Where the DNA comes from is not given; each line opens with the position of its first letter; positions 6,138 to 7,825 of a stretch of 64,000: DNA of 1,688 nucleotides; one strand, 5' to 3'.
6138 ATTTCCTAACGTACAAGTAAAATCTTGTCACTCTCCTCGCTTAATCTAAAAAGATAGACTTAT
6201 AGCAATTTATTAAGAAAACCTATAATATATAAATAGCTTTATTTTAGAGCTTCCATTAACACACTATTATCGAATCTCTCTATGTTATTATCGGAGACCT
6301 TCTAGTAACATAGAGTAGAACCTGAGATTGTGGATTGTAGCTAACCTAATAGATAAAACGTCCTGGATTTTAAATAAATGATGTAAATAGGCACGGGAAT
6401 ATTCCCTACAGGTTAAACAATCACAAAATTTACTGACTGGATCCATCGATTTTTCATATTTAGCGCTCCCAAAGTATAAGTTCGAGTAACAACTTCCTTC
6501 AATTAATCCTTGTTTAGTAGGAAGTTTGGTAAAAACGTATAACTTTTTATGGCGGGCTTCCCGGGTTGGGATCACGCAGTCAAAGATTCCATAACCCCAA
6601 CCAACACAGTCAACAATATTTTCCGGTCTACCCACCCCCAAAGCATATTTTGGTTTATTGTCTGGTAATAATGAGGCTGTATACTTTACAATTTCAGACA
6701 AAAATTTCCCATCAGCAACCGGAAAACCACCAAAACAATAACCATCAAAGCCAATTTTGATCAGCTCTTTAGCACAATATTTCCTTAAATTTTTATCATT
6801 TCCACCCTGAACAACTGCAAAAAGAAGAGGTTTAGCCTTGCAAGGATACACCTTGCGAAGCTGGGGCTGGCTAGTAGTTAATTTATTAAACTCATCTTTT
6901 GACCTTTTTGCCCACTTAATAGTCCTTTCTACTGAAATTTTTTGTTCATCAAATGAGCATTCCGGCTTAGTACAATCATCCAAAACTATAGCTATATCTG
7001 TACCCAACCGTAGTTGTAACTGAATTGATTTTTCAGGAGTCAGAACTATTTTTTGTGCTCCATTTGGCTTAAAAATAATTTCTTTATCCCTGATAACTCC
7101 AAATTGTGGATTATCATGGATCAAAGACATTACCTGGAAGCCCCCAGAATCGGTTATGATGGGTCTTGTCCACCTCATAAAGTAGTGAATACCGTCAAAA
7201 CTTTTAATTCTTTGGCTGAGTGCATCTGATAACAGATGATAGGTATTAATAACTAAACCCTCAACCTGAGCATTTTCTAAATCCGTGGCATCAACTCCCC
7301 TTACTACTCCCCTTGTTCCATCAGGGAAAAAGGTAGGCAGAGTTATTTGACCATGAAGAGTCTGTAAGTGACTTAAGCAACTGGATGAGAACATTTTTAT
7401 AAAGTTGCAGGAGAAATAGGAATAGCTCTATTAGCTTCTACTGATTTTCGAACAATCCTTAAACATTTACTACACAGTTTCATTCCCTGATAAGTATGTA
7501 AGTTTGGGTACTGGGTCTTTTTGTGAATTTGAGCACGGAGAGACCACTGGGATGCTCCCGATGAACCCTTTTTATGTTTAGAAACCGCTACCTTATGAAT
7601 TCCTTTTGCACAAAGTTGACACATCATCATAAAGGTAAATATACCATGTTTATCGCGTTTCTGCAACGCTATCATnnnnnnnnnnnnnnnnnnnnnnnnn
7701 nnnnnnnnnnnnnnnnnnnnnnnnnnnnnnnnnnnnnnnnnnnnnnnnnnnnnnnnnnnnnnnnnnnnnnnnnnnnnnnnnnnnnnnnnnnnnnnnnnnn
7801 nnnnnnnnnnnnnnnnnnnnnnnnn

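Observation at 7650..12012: Candidate uncharacterised 3-gene module: ParB/Srx-like 737-aa protein followed by two tandem, divergent double-motif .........-like paralogs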

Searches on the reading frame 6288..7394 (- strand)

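Call 3: search_protein_families(library=pfam, proteins=[window:6288-7394:-], max_evalue=1)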
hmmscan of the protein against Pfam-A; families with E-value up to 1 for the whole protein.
window:6288-7394:- (368 aa): 1 family
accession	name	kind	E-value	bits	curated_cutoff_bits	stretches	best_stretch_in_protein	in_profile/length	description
PF01702.25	TGT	-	7e-96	321.8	26.3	1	8-368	6-336/357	Queuine tRNA-ribosyltransferase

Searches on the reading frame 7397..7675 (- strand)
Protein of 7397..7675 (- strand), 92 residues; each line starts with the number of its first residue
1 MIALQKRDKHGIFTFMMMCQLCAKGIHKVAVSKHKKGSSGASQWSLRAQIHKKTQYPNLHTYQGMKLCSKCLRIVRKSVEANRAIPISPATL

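Call 3: search_protein_families(library=pfam, proteins=[window:7397-7675:-], max_evalue=1)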
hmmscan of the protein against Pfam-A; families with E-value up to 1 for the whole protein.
window:7397-7675:- (92 aa): 2 families
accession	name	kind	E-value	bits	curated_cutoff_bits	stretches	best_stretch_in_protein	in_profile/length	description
PF11682.14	Zn_ribbon_11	-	0.0022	18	24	1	60-71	13-24/37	Probable zinc-ribbon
PF00830.24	Ribosomal_L28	-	0.33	11.4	27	0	19-77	3-59/60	Ribosomal L28 family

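Call 4: search_protein_families(library=ncbifam, proteins=[window:7397-7675:-], max_evalue=1)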
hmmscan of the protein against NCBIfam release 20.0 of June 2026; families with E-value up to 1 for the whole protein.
window:7397-7675:- (92 aa): 0 families
